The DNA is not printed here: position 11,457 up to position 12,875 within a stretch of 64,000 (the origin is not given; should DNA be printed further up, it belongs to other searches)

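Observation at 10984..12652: Operon of a secreted protein carrying an unusual conserved C-terminal domain and a 4-TM membrane protein with a Pro/Gln/Trp-rich tail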

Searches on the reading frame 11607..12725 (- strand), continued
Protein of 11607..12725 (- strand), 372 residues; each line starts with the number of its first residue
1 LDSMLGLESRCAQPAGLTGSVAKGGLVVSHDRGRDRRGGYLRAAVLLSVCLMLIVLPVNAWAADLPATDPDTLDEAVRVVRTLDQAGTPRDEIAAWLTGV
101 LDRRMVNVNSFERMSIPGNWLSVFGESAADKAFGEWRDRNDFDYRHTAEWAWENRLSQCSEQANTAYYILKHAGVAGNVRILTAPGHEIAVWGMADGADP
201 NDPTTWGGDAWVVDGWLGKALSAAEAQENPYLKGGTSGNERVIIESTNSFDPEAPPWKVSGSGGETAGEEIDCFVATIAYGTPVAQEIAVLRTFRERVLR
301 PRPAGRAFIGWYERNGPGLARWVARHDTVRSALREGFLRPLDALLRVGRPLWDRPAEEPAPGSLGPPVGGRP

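Call 91: search_protein_families(library=pfam, alignment_id=A7, max_evalue=1)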
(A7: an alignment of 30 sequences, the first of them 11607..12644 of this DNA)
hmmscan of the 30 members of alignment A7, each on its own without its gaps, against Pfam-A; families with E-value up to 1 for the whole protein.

A. member 1, window:11607-12644:- (345 aa): 0 families

B. families by the number of members that match (of 30 scanned): 17 families
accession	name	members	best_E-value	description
PF01841.26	Transglut_core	12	9.6e-06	Transglutaminase-like superfamily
PF07661.19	MORN_2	2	1.5e-08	MORN repeat variant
PF17593.7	DUF5490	2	0.044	Family of unknown function (DUF5490)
PF02369.22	Big_1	1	0.0047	Bacterial Ig-like domain (group 1)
PF13620.12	CarboxypepD_reg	1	0.007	Carboxypeptidase regulatory-like domain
PF17789.7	MG4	1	0.02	Macroglobulin domain MG4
PF13854.13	Kelch_HCF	1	0.037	Host cell factor, Kelch-repeats domain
PF05688.17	BIg21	1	0.048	Bacterial Immunoglobulin-like 21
PF00809.28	Pterin_bind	1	0.071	Pterin binding enzyme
PF18054.6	CEL_III_C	1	0.083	CEL-III C-terminal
PF24625.1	DUF7626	1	0.1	Domain of unknown function (DUF7626)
PF24107.1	DUF7382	1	0.13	Domain of unknown function (DUF7382)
PF17402.7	DUF5408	1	0.16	Family of unknown function (DUF5408)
PF08503.15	DapH_N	1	0.16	Tetrahydrodipicolinate succinyltransferase N-terminal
PF12836.13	HHH_3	1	0.24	Helix-hairpin-helix motif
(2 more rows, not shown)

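Call 97: fold_search(model_id=the predicted structure, library=pdb)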
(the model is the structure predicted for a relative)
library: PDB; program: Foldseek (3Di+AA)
matches with E <= 10: 153; with E <= 0.001: 0
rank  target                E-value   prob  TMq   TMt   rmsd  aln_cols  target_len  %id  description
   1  8y81_B                3.2e-01  0.87  0.18  0.42   6.2       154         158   14  Structure of the ige-fc bound to its high affinity receptor fc(epsilon)ri (released 2024-07-10)
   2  8kh5_A                7.3e-01  0.35  0.20  0.34  25.0       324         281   11  Cryo-EM structure of the GPR174-Gs complex bound to endogenous lysoPS (released 2023-10-18)
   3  8k7t_B                8.8e-01  0.63  0.18  0.40   6.3       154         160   11  Mouse Fc epsilon RI in complex with mIgE Fc (released 2024-07-17)
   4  8izb_R                1.2e+00  0.20  0.20  0.33  25.4       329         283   13  Lysophosphatidylserine receptor GPR174-Gs complex (released 2023-11-01)
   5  9ge3_R                1.3e+00  0.14  0.16  0.26  25.0       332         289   11  Structure of GPR55 in complex with G13 and endogenous lipid agonist lysophosphatidylinositol (released 2025-03-05)
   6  9fup                  1.3e+00  0.14  0.18  0.22  15.3       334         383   10  Serial microseconds crystallography at ID29 using fixed-target (small foils): A2a adenosine receptor co-crystallised wit (released 2025-01-22)
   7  2bl2_A                1.4e+00  0.20  0.13  0.28   9.4       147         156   20  The membrane rotor of the V-type ATPase from Enterococcus hirae (released 2005-04-05)
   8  9llj_R                1.5e+00  0.18  0.19  0.32  25.3       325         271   14  Cryo-EM structure of D1R-Gs in complex with de novo designed GEM targetingTM1/2/4 and GEM targeting TM3/4/5, and agoni (released 2026-03-04)
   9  8tf5                  1.5e+00  0.18  0.20  0.25  12.8       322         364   14  Crystal structure of orphan G protein-coupled receptor 6, pseudoapo form (released 2024-12-04)
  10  6nc7_A                1.5e+00  0.06  0.11  0.12  21.1       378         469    6  Lipid II flippase MurJ, inward open conformation (released 2019-04-17)
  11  5ohl_F                1.5e+00  0.35  0.07  0.35   6.6        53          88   19  K6-specific affimer bound to K6 diUb (released 2017-10-04)
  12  6ey4                  1.5e+00  0.03  0.08  0.08  33.8       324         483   12  Periplasmic domain (residues 36-513) of GldM (released 2018-02-07)
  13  8cic                  1.8e+00  0.11  0.16  0.20  16.8       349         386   12  Crystal structure of stabilized A2A adenosine receptor A2AR-StaR2-bRIL in complex with clinical candidate Etrumadenant (released 2023-05-31)
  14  5uen_B                1.9e+00  0.11  0.18  0.22  15.8       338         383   12  Crystal structure of the human adenosine A1 receptor A1AR-bRIL in complex with the covalent antagonist DU172 at 3.2A r (released 2017-03-01)
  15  6rz9                  2.0e+00  0.14  0.19  0.25  14.2       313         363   12  Crystal structure of the human cysteinyl leukotriene receptor 2 in complex with ONO-2770372 (released 2019-12-11)
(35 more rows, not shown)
